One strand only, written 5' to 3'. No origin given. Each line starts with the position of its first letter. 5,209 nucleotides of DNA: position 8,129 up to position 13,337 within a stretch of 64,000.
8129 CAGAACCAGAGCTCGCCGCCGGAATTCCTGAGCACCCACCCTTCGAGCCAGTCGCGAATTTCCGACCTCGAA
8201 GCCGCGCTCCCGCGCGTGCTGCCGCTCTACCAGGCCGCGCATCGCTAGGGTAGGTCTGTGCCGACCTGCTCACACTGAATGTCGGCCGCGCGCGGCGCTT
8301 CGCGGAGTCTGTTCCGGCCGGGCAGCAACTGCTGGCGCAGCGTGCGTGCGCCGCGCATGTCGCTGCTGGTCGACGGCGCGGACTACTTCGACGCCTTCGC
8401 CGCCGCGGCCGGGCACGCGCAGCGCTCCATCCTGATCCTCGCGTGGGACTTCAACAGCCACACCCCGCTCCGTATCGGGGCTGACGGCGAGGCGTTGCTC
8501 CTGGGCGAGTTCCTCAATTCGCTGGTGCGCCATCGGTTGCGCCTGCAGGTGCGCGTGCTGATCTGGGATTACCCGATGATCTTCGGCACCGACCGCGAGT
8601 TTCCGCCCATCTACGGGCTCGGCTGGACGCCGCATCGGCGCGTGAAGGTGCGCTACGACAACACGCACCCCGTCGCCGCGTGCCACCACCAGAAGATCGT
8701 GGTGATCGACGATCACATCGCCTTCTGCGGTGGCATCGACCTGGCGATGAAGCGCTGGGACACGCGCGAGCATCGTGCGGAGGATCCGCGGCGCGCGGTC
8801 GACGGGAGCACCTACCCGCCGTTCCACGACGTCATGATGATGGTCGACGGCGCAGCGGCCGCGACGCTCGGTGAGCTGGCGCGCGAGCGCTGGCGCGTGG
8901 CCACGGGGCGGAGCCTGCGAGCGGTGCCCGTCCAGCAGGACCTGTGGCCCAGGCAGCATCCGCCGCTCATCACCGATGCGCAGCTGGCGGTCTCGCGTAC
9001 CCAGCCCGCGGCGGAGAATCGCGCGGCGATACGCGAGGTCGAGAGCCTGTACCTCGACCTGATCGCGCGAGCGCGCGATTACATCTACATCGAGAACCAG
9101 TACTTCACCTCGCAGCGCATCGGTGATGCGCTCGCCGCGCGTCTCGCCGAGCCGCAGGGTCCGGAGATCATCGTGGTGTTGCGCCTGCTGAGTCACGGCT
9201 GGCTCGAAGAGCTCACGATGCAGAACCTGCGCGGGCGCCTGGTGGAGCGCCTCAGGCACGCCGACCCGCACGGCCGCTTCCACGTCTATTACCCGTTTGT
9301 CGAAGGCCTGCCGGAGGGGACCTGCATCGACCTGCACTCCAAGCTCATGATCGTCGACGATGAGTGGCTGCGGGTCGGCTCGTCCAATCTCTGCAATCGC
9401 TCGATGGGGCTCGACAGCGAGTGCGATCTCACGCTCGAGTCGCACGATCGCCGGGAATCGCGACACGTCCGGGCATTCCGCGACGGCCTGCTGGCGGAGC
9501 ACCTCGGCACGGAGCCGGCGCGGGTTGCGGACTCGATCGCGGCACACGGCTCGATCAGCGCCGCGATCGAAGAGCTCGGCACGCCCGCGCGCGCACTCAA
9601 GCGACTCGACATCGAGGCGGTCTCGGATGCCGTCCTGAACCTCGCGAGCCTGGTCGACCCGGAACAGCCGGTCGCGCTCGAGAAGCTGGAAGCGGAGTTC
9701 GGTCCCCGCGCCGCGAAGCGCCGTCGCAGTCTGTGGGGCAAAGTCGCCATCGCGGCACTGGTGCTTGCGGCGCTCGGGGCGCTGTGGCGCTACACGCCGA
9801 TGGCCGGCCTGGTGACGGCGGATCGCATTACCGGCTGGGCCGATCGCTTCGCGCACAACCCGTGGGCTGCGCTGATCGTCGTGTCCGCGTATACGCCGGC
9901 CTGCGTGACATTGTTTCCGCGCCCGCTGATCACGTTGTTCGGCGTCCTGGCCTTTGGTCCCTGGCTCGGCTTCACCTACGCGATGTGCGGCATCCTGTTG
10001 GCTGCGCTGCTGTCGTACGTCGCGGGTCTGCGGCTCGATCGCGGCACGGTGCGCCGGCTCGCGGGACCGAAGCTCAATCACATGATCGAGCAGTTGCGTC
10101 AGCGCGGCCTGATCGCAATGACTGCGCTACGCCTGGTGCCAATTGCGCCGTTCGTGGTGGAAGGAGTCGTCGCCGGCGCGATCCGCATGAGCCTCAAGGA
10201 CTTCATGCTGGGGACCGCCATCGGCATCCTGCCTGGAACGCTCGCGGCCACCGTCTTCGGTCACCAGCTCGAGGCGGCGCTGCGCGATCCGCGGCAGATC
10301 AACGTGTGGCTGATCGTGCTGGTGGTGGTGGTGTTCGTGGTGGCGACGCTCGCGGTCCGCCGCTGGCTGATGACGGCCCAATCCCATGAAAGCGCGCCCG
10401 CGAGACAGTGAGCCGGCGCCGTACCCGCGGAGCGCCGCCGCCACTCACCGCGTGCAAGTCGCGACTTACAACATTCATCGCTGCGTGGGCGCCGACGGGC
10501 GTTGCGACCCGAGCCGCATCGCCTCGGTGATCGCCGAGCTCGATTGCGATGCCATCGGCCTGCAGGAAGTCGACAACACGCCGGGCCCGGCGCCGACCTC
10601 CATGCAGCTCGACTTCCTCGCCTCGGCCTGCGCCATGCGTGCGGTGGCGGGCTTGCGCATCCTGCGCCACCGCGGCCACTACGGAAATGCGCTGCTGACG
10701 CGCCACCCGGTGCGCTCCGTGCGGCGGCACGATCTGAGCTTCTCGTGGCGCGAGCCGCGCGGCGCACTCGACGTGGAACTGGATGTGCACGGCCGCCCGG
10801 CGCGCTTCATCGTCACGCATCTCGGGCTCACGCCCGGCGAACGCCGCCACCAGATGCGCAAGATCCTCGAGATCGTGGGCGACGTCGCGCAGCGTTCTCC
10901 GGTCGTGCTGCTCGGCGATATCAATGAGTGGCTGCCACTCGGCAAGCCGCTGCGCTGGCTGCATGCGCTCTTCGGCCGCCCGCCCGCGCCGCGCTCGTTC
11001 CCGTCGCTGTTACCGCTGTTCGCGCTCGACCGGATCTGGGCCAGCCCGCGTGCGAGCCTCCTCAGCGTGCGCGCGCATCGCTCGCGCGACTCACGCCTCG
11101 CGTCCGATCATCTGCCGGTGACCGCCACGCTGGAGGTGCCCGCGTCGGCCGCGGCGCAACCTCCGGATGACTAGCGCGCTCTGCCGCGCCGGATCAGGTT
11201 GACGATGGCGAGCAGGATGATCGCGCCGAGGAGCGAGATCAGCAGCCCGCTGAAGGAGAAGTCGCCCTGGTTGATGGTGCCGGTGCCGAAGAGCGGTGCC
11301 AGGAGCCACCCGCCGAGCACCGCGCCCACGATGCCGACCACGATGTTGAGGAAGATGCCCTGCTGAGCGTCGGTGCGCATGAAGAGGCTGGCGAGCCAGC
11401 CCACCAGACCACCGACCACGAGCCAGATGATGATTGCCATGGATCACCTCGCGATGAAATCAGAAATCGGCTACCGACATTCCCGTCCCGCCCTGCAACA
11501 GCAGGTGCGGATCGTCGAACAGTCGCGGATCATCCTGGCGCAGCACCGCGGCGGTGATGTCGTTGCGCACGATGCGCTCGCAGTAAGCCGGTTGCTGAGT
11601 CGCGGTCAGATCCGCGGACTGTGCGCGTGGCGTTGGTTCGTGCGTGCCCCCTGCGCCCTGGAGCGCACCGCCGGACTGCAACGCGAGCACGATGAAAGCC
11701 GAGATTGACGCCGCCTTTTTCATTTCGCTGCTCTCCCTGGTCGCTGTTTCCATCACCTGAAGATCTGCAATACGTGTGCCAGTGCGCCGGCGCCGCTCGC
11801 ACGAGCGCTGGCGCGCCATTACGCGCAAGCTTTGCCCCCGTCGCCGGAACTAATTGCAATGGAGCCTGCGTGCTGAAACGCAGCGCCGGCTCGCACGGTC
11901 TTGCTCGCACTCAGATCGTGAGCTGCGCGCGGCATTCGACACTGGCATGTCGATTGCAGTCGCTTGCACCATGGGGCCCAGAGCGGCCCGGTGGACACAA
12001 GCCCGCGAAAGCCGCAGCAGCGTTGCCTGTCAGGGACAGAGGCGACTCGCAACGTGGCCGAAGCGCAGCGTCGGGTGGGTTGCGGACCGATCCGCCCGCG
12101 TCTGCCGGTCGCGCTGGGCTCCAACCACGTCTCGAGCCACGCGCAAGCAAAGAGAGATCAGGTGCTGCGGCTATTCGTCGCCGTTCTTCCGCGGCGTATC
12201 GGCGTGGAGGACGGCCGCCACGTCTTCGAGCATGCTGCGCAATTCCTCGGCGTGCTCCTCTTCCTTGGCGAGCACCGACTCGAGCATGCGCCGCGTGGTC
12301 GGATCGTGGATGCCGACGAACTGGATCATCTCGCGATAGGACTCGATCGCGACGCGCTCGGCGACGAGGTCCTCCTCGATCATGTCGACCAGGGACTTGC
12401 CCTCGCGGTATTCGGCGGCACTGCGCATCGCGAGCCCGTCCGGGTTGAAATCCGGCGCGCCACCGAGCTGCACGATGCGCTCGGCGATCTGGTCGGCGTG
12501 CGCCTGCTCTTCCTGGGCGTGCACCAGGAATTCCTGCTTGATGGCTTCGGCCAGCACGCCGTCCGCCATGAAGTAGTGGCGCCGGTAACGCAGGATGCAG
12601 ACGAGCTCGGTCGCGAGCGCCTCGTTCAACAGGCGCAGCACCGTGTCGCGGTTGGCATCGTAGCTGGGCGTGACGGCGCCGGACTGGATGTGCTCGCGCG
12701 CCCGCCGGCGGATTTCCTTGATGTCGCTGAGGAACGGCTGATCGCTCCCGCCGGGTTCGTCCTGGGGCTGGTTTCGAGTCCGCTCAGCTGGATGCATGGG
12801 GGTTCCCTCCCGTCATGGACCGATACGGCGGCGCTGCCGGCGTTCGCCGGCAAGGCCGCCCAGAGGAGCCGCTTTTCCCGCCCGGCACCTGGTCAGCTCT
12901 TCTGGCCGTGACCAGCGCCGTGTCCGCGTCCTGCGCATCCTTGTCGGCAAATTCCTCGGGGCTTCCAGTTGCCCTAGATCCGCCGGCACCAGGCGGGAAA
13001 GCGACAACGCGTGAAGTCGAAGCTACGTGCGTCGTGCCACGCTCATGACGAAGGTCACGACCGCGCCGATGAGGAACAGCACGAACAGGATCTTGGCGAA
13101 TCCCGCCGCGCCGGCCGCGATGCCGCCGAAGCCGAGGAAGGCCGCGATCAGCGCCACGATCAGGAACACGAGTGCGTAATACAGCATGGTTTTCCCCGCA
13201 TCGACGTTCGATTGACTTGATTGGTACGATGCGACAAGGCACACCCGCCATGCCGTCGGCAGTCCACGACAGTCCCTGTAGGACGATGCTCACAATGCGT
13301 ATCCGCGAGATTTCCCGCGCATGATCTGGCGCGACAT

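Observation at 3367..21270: Six strong sigma54 -24/-12 promoter matches, all intergenic, five of them correctly placed before small envelope/stress genes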

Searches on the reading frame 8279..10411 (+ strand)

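Call 8: search_protein_families(library=pfam, proteins=[window:8279-10411:+], max_evalue=0.01)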
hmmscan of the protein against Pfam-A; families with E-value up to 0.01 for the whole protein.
window:8279-10411:+ (710 aa): 3 families
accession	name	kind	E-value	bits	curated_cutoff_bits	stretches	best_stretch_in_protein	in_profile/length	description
PF09335.16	VTT_dom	-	6.5e-22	78.7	33.9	1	546-663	1-123/123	VTT domain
PF00614.28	PLDc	-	6.7e-15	54.8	21.9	2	352-375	5-28/28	Phospholipase D Active site motif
PF13091.12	PLDc_2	-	2.3e-14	53.8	27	1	259-389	2-118/132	PLD-like domain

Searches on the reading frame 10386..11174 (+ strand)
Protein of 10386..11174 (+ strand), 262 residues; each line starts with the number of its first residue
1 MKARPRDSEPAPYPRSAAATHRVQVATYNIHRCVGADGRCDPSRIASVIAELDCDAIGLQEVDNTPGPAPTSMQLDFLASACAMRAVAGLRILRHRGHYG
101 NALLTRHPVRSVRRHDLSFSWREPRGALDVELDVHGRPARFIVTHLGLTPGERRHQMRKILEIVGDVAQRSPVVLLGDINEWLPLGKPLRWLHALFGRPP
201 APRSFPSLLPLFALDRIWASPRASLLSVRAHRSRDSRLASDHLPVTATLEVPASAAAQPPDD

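Call 8: search_protein_families(library=pfam, proteins=[window:10386-11174:+], max_evalue=0.01)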
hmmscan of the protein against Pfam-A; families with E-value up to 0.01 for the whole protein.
window:10386-11174:+ (262 aa): 2 families
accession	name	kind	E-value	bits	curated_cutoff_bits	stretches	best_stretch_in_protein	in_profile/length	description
PF03372.29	Exo_endo_phos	-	4.3e-18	66.3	24.5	1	26-242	1-225/225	Endonuclease/Exonuclease/phosphatase family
PF23226.1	Exo_endo_phos_PGAP2IP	-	1.4e-08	34.7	27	1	24-178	5-157/239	PGAP2IP, C-terminal nuclease-like domain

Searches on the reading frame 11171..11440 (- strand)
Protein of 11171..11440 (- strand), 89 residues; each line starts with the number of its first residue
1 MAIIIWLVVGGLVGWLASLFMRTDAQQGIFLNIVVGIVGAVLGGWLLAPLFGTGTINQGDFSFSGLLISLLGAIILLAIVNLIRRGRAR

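Call 8: search_protein_families(library=pfam, proteins=[window:11171-11440:-], max_evalue=0.01)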
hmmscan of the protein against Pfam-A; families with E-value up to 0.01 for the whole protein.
window:11171-11440:- (89 aa): 1 family
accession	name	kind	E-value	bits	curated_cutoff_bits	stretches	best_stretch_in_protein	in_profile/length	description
PF04226.18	Transgly_assoc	-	2.1e-13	50.7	25.3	1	33-85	1-49/49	Transglycosylase associated protein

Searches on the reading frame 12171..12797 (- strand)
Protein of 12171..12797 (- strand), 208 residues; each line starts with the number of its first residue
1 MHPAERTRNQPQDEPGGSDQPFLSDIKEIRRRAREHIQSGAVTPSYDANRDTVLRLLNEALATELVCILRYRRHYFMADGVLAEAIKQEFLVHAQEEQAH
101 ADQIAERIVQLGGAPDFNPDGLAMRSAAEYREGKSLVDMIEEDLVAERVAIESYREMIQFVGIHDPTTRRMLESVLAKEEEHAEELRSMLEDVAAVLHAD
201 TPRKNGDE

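Call 9: search_protein_families(library=pfam, proteins=[window:12171-12797:-], max_evalue=0.01)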
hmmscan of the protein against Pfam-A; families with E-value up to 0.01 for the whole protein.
window:12171-12797:- (208 aa): 3 families
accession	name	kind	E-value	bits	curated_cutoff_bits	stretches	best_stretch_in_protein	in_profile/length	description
PF00210.30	Ferritin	-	6.1e-27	94.7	24.5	1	56-193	3-139/142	Ferritin-like domain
PF02915.23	Rubrerythrin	-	2.1e-06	28.6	22.8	1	56-189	2-136/137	Rubrerythrin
PF09537.16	DUF2383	-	0.00013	22.5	30.8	0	77-120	23-65/111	Domain of unknown function (DUF2383)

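Call 44: search_protein_families(library=ncbifam, proteins=[window:12171-12797:-], max_evalue=0.001)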
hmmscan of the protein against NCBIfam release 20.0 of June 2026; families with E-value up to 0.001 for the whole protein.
window:12171-12797:- (208 aa): 7 families
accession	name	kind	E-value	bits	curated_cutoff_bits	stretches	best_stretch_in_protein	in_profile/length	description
NF041388.1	DNAstvprot_Halo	equivalog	5.8e-15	55.6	170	1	51-195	22-169/171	DNA starvation/stationary phase protection protein DpsA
NF052461.1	DNAProtecDpsACyan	equivalog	2.5e-14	53.4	300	1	52-190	27-168/176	DNA starvation/stress protection protein DpsA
TIGR00754.1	bfr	equivalog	2.7e-14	53.5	125.55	1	52-191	6-139/157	bacterioferritin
NF040955.1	Arch_DPS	equivalog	8.3e-09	35.3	250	1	49-191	14-160/177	DNA protection during starvation protein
NF009990.0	PRK13456.1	equivalog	1.8e-07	30.9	158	1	48-190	18-164/188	DNA protection protein DPS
NF058679.1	EncB_fam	subfamily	8e-07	29.1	90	1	132-194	17-77/117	encapsulin nanocompartment ferritin-likeEncB family encapsulin nanocompartment ferritin-like cargo protein cargo protein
TIGR00255.1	TIGR00255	hypoth_equivalog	0.00061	19.5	167.5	1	27-159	47-178/291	YicC/YloC family endoribonuclease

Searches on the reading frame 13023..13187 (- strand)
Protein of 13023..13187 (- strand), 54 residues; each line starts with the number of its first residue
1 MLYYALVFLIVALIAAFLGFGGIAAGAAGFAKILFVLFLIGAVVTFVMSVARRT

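Call 44: search_protein_families(library=ncbifam, proteins=[window:13023-13187:-], max_evalue=0.001)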
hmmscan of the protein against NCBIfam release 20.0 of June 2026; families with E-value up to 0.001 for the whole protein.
window:13023-13187:- (54 aa): 10 families
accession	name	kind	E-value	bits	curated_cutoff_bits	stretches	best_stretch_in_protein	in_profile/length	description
NF010226.0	PRK13682.1-1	equivalog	3.7e-21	75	59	1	1-53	1-53/53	hypothetical protein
NF010228.0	PRK13682.1-3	equivalog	1.1e-16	60.6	71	1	1-54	1-54/57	hypothetical protein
NF010233.0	PRK13682.2-4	equivalog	4.8e-15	55.6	85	1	1-53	1-53/59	hypothetical protein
NF010229.0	PRK13682.1-4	equivalog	1.9e-14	53.4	52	1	1-49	1-49/53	hypothetical protein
NF010235.0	PRK13682.2-6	equivalog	5.7e-14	52.1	83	1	1-49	1-49/61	hypothetical protein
NF010234.0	PRK13682.2-5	equivalog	4.1e-11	43.1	70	1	1-50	1-50/57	hypothetical protein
NF010227.0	PRK13682.1-2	equivalog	1.9e-09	37.5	73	1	1-48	1-48/52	hypothetical protein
NF010230.0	PRK13682.1-5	equivalog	2.8e-09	37.1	89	1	1-48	1-48/53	hypothetical protein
NF010231.0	PRK13682.2-1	equivalog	1e-08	35.3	82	1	1-50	1-52/57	hypothetical protein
NF010232.0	PRK13682.2-2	equivalog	1.7e-07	31.5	85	1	2-48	4-50/57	hypothetical protein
